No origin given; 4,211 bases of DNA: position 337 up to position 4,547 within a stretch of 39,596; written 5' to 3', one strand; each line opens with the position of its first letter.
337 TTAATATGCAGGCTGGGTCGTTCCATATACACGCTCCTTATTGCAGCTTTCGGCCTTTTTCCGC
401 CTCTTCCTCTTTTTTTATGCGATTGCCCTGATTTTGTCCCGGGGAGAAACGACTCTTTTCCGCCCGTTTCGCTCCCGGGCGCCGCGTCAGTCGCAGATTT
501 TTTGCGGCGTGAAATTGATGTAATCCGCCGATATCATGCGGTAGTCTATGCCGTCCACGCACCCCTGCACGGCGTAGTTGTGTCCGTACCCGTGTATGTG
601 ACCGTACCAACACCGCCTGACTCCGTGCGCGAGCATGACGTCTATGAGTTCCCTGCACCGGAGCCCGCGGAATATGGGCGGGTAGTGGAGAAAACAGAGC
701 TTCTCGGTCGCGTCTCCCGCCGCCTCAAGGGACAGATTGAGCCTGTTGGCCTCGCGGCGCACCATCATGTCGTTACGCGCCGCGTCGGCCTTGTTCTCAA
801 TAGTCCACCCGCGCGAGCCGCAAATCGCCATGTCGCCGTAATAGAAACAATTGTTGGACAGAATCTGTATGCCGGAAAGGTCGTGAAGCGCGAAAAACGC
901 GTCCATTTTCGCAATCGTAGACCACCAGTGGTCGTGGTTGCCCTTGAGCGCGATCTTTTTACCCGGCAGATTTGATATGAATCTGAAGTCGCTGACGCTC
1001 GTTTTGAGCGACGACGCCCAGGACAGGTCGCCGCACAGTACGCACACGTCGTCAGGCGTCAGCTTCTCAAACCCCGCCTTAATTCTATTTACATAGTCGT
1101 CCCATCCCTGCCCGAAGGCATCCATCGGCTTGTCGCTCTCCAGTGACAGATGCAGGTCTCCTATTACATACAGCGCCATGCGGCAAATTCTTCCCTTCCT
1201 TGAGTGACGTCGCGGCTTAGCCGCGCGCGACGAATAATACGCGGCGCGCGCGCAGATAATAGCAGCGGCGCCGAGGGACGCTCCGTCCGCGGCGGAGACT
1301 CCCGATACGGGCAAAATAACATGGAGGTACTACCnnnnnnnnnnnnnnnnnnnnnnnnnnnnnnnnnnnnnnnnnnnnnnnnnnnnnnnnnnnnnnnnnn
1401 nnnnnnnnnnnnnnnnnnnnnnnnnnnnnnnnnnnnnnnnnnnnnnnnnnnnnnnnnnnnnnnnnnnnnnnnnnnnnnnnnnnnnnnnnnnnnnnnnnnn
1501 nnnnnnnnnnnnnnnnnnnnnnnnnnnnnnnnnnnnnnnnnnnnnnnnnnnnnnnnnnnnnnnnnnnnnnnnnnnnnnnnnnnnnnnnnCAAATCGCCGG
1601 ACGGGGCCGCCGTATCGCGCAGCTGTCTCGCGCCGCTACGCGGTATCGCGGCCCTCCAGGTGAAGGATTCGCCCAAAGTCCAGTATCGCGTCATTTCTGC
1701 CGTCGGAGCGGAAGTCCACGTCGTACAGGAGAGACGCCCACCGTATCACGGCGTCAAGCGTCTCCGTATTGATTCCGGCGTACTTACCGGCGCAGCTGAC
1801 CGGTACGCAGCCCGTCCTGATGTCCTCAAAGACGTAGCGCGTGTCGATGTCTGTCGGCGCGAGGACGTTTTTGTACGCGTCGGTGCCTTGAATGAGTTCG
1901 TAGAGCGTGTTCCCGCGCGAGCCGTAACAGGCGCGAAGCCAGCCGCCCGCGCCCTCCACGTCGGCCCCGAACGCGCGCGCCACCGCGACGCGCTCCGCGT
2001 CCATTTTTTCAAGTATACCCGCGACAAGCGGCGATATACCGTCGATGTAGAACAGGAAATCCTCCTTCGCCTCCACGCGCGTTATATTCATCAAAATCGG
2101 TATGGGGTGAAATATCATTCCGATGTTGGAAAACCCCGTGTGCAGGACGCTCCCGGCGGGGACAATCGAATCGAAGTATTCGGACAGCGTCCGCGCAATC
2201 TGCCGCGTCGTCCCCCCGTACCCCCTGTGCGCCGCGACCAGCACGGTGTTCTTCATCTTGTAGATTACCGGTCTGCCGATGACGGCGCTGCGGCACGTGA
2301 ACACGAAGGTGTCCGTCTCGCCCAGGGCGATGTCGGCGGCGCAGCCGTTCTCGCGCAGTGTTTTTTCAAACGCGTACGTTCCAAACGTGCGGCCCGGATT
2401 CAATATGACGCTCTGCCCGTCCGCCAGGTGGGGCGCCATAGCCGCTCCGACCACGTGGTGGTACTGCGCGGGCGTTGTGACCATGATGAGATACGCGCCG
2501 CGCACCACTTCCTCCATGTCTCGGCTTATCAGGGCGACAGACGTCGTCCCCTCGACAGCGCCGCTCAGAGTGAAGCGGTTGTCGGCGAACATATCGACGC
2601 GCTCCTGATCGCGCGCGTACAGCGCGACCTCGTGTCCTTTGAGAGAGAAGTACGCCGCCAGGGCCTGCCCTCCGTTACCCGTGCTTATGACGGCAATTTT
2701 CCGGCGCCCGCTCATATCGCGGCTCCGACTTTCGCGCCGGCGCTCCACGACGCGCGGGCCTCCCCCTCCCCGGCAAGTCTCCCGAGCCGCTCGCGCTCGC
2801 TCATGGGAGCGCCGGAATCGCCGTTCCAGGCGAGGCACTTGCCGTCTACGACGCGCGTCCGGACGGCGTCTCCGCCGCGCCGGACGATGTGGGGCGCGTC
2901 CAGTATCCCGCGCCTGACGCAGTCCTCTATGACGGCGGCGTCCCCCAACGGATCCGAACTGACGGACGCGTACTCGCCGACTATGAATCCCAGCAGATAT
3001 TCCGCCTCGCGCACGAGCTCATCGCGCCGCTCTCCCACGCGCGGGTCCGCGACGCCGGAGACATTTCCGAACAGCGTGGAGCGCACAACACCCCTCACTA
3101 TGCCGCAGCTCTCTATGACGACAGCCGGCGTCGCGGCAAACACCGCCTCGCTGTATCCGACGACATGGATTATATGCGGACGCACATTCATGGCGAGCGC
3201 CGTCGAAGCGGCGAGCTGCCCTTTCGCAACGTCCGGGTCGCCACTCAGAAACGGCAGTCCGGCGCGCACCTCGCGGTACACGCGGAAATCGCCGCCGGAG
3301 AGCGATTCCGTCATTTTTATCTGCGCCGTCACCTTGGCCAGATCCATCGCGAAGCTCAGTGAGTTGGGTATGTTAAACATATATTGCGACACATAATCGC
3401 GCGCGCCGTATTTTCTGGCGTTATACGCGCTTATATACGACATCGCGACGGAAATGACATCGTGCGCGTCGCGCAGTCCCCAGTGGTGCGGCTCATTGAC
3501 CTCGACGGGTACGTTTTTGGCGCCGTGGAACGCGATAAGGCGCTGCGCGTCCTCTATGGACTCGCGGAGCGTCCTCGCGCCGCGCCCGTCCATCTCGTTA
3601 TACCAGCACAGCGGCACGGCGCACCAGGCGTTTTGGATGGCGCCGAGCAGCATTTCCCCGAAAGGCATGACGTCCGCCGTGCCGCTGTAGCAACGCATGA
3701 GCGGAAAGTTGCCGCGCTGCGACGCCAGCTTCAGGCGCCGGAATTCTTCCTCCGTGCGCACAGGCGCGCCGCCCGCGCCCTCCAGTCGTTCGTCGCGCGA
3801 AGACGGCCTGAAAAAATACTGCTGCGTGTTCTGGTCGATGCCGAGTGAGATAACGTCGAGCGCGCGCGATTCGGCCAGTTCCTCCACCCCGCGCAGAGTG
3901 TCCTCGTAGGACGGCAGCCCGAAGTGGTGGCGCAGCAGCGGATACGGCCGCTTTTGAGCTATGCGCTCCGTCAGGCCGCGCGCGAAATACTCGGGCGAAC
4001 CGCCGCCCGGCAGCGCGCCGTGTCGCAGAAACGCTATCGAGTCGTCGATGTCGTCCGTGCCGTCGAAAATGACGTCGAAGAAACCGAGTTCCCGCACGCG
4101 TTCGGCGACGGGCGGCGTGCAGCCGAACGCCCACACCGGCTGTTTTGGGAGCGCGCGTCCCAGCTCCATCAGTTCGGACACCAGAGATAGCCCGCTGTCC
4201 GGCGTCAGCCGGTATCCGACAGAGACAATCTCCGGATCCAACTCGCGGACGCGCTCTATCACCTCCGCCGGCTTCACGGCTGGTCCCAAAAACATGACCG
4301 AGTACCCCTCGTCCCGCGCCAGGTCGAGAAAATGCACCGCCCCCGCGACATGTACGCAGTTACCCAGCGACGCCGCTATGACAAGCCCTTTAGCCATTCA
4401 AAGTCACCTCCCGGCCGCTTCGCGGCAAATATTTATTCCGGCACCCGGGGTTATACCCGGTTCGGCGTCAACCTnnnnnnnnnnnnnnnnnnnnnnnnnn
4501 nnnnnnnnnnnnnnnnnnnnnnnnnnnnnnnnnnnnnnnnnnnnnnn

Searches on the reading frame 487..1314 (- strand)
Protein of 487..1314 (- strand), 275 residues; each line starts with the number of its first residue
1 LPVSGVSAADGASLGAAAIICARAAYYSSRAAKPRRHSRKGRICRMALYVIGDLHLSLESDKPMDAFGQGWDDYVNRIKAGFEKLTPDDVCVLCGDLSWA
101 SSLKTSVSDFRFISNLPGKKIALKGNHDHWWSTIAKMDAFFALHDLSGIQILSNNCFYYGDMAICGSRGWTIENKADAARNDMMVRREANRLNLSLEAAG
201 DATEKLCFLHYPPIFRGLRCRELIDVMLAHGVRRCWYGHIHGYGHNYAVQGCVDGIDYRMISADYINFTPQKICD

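Call 24: search_protein_families(library=pfam, proteins=[window:487-1314:-])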
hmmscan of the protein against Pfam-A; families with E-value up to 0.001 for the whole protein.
window:487-1314:- (275 aa): 1 family
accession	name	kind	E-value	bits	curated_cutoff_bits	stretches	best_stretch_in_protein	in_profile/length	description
PF00149.33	Metallophos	-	2.5e-09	38.3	21.5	1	47-243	2-191/191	Calcineurin-like phosphoesterase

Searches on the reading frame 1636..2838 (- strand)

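Call 24: search_protein_families(library=pfam, proteins=[window:1636-2838:-])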
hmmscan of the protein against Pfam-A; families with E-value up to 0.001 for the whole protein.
window:1636-2838:- (400 aa): 5 families
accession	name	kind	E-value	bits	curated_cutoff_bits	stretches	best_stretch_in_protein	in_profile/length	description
PF02317.23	Octopine_DH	-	1.5e-42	145.6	30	1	228-371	2-149/150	NAD/NADP octopine/nopaline dehydrogenase, alpha-helical domain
PF01210.29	NAD_Gly3P_dh_N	-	5e-08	33.5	23.1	1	47-145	1-100/158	NAD-dependent glycerol-3-phosphate dehydrogenase N-terminus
PF03446.21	NAD_binding_2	-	3.7e-06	27.5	21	1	47-145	1-90/161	NAD binding domain of 6-phosphogluconate dehydrogenase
PF03807.23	F420_oxidored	-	9.9e-06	26.5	21.6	1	47-145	1-89/94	NADP oxidoreductase coenzyme F420-dependent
PF02558.23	ApbA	-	5.9e-05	23.2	22.2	1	48-145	1-97/150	Ketopantoate reductase PanE/ApbA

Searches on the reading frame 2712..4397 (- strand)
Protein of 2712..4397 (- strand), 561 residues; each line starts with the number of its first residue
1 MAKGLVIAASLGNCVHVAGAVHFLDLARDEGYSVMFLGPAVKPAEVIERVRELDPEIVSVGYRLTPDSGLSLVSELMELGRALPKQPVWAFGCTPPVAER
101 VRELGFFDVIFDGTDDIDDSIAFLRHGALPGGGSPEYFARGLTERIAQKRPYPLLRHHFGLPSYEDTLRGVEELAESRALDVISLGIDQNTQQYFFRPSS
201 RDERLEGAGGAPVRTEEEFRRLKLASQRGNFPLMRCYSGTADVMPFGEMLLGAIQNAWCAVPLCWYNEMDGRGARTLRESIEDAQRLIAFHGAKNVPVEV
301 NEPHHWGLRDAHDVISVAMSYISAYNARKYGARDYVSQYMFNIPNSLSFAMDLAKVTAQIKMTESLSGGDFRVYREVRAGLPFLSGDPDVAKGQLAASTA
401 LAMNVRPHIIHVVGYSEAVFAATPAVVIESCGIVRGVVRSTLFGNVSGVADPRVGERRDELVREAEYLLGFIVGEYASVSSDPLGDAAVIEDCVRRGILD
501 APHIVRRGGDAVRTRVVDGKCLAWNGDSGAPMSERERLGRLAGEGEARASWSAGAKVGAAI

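Call 24: search_protein_families(library=pfam, proteins=[window:2712-4397:-])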
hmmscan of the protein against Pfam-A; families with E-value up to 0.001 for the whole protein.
window:2712-4397:- (561 aa): 1 family
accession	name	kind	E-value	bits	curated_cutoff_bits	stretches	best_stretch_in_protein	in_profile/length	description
PF02310.24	B12-binding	-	1.9e-09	37.8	32.1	1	5-112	2-111/121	B12 binding domain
